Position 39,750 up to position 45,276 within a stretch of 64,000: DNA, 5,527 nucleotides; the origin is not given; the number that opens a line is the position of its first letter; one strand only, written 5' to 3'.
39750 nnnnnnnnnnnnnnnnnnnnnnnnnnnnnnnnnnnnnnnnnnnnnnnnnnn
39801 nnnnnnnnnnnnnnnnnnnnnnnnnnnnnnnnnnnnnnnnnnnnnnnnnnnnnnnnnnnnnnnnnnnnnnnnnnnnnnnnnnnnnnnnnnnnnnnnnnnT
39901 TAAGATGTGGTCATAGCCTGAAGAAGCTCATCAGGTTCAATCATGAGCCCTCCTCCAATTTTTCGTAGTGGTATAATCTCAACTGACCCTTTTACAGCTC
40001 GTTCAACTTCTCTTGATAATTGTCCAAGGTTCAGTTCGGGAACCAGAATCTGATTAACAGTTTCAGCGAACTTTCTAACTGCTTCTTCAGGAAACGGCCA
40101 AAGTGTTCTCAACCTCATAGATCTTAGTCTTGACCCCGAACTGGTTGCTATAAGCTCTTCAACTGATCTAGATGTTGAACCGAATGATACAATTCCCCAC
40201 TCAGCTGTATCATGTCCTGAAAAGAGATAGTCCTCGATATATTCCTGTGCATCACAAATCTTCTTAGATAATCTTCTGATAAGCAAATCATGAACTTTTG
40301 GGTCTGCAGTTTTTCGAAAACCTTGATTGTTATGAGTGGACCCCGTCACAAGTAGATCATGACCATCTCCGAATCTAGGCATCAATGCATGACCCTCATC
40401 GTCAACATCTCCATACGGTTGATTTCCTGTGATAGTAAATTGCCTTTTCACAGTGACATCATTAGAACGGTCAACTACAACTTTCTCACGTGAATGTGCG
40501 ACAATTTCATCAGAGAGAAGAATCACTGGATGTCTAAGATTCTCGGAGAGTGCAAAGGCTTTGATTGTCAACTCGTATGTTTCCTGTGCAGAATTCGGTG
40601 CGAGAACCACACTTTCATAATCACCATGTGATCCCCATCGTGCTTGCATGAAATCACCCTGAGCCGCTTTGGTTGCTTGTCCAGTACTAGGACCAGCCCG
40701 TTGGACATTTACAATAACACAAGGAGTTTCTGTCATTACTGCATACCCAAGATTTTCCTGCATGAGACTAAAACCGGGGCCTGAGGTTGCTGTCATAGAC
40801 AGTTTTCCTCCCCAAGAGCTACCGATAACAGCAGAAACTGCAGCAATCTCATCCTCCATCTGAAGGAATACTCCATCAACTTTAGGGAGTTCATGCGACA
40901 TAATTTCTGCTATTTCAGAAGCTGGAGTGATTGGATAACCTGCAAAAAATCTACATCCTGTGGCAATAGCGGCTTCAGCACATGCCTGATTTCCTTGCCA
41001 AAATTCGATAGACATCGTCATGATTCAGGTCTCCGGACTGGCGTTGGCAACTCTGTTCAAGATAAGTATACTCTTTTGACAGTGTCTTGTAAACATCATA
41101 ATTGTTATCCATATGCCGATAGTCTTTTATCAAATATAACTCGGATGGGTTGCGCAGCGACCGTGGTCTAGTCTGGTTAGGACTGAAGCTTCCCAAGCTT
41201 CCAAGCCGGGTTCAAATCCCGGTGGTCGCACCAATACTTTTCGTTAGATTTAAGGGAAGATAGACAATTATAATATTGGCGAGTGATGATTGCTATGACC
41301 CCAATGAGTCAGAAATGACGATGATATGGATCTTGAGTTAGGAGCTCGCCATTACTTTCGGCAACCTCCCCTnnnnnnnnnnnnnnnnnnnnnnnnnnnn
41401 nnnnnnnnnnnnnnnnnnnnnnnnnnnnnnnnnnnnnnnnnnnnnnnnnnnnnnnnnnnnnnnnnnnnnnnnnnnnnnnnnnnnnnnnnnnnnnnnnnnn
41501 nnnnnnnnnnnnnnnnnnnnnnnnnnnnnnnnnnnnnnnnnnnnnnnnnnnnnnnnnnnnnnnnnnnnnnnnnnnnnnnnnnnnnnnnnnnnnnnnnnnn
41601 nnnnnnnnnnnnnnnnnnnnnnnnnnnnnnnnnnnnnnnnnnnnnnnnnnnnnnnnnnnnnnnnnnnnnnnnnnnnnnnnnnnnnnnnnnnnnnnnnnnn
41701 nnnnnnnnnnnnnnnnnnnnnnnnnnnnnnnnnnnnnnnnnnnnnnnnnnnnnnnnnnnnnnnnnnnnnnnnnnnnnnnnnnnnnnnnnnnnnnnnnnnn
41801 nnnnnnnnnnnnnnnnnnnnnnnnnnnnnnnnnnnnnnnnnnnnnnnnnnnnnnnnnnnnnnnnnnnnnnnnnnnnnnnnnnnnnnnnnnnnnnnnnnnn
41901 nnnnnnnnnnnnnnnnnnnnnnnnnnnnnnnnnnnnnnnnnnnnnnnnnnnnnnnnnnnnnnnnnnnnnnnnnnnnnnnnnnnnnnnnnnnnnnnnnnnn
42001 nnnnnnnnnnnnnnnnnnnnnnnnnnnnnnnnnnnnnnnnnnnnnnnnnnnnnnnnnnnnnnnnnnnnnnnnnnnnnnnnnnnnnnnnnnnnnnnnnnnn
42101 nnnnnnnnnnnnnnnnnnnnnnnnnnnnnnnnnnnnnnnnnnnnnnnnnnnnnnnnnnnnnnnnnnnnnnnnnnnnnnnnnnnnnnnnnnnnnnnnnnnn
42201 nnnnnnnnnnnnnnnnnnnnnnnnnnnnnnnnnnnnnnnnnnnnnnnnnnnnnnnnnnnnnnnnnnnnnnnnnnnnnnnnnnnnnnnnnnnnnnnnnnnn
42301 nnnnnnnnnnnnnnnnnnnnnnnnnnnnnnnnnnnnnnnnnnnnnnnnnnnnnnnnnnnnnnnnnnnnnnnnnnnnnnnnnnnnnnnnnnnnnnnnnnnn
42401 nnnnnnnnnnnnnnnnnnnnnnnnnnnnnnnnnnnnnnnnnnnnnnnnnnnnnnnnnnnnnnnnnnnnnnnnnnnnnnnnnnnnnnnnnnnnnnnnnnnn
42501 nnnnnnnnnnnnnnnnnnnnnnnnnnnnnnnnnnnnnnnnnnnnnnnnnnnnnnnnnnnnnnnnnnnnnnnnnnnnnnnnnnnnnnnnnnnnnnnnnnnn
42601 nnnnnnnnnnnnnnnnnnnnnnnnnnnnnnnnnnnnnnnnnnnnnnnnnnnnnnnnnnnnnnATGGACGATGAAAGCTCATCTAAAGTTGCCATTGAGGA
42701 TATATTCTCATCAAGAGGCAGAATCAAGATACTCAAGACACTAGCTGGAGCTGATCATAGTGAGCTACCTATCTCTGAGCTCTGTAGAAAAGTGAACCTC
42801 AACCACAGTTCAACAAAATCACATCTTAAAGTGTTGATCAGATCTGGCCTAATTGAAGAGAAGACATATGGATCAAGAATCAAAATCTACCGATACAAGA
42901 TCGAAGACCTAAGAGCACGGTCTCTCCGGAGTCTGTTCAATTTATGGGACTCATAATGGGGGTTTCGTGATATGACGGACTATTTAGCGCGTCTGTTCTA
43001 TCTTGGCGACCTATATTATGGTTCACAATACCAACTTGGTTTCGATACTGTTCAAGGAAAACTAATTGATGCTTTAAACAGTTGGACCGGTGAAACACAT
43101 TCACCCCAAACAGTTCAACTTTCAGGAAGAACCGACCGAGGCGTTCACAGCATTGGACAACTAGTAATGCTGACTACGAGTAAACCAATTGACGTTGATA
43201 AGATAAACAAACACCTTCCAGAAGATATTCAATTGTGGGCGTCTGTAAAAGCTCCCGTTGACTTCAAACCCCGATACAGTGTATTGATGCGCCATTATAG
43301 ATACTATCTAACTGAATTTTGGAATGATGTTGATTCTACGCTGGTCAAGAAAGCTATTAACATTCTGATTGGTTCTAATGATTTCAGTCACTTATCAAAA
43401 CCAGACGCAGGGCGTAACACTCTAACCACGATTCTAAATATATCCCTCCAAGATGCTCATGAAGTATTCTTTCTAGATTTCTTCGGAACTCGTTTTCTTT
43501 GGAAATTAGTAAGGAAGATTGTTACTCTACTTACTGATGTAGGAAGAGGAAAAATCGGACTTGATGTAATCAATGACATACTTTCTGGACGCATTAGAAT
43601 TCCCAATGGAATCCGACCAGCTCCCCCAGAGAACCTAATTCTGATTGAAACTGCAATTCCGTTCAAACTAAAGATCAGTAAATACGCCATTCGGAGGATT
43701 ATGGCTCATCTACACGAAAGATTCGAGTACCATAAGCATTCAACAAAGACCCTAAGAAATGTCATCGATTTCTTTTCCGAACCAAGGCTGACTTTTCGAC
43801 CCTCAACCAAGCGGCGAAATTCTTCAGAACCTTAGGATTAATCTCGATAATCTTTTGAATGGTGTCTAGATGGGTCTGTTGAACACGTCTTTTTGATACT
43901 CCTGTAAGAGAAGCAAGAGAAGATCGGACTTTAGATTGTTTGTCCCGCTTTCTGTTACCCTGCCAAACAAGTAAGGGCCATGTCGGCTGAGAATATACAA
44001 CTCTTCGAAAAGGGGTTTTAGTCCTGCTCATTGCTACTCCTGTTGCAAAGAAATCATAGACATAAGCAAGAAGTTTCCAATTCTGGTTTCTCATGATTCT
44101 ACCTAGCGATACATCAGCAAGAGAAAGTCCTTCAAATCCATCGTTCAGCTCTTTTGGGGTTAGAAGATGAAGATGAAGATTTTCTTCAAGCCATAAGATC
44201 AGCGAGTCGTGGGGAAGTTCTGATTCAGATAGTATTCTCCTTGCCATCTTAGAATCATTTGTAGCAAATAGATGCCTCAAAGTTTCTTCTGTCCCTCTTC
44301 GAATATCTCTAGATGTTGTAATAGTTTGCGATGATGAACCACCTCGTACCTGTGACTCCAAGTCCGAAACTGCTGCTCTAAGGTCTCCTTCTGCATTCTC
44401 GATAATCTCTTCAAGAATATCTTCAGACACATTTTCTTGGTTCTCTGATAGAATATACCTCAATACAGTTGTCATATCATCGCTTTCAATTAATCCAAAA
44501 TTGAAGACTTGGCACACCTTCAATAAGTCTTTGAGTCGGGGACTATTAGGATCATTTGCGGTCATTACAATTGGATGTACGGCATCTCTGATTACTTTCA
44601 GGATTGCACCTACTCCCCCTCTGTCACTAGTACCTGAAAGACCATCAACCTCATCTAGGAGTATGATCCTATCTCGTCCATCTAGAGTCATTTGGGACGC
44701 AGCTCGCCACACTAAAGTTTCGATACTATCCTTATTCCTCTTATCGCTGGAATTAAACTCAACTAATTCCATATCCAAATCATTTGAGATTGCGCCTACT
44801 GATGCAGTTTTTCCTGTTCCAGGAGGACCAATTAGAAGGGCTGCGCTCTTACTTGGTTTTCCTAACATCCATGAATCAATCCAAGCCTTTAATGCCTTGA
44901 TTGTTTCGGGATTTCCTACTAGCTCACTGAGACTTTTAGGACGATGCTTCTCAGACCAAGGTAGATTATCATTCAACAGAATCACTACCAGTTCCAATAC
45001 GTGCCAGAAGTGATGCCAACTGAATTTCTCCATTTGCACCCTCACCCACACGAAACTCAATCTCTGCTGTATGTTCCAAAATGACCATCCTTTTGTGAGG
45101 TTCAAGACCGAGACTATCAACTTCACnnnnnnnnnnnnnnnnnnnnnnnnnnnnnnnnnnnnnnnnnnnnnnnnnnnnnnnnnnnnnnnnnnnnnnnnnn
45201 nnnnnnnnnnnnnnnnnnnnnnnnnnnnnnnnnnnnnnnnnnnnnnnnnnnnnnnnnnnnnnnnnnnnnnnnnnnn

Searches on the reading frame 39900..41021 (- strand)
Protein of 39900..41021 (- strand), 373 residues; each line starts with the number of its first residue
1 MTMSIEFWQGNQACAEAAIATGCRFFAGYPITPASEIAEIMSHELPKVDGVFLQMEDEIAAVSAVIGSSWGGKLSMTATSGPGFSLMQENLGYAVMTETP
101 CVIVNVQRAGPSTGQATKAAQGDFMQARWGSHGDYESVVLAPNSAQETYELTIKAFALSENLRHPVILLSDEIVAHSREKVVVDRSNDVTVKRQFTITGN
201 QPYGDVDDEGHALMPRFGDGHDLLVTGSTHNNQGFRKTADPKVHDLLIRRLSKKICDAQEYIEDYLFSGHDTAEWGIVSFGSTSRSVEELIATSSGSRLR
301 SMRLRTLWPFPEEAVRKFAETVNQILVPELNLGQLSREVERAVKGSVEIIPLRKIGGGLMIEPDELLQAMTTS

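Call 38: search_protein_families(library=pfam, proteins=[window:39900-41021:-])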
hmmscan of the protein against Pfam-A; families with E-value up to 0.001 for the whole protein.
window:39900-41021:- (373 aa): 2 families
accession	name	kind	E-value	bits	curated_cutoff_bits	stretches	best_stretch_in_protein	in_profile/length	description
PF01855.24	POR_N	-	3.2e-68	230.4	27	1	16-246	1-227/231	Pyruvate flavodoxin/ferredoxin oxidoreductase, thiamine diP-bdg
PF17147.9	PFOR_II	-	3.8e-14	53.3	27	1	273-358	1-95/102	Pyruvate:ferredoxin oxidoreductase core domain II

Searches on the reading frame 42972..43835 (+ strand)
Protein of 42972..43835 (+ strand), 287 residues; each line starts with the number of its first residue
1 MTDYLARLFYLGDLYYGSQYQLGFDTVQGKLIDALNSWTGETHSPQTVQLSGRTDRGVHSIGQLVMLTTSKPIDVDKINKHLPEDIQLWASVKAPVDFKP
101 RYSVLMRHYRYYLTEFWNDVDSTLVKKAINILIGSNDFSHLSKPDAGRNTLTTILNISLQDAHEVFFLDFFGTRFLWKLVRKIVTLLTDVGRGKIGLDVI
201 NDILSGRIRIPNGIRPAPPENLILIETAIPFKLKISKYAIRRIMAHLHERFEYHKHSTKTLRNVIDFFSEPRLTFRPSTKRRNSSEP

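Call 38: search_protein_families(library=pfam, proteins=[window:42972-43835:+])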
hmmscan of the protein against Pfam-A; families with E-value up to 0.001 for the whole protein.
window:42972-43835:+ (287 aa): 1 family
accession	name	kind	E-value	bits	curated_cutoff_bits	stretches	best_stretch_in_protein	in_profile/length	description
PF01416.25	PseudoU_synth_1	-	2.6e-19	70.1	23.3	1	128-226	1-104/108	tRNA pseudouridine synthase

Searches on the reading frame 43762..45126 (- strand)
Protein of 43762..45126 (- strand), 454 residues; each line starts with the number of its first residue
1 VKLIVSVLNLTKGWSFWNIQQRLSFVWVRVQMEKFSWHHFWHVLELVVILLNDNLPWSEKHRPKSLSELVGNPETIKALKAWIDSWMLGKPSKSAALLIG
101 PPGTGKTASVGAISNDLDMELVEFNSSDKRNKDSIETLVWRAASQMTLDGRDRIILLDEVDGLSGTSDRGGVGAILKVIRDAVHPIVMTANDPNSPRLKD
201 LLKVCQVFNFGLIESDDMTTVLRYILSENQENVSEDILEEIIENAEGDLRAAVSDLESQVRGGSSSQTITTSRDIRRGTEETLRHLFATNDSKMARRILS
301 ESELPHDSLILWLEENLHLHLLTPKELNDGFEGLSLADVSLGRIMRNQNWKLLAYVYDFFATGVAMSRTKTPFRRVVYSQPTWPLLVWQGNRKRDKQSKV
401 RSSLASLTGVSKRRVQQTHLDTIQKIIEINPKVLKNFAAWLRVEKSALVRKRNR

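Call 38: search_protein_families(library=pfam, proteins=[window:43762-45126:-])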
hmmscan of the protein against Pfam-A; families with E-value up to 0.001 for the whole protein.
window:43762-45126:- (454 aa): 5 families
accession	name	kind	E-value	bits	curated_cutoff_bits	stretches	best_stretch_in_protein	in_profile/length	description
PF00004.35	AAA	-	1.4e-12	48.6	21.2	1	97-196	2-114/131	ATPase family associated with various cellular activities (AAA)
PF03215.21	Rad17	-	1.5e-07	32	23.8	1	53-125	5-77/186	Rad17 P-loop domain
PF21960.2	RCF1-5-like_lid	-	3.5e-06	27.3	27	1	221-258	2-40/43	RCF1/5-like, AAA+ ATPase lid domain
PF05496.18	RuvB_N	-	4.3e-05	23.8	27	1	62-123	2-63/159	Holliday junction DNA helicase RuvB P-loop domain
PF13401.12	AAA_22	-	0.00077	20.2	27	0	93-147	5-59/130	AAA domain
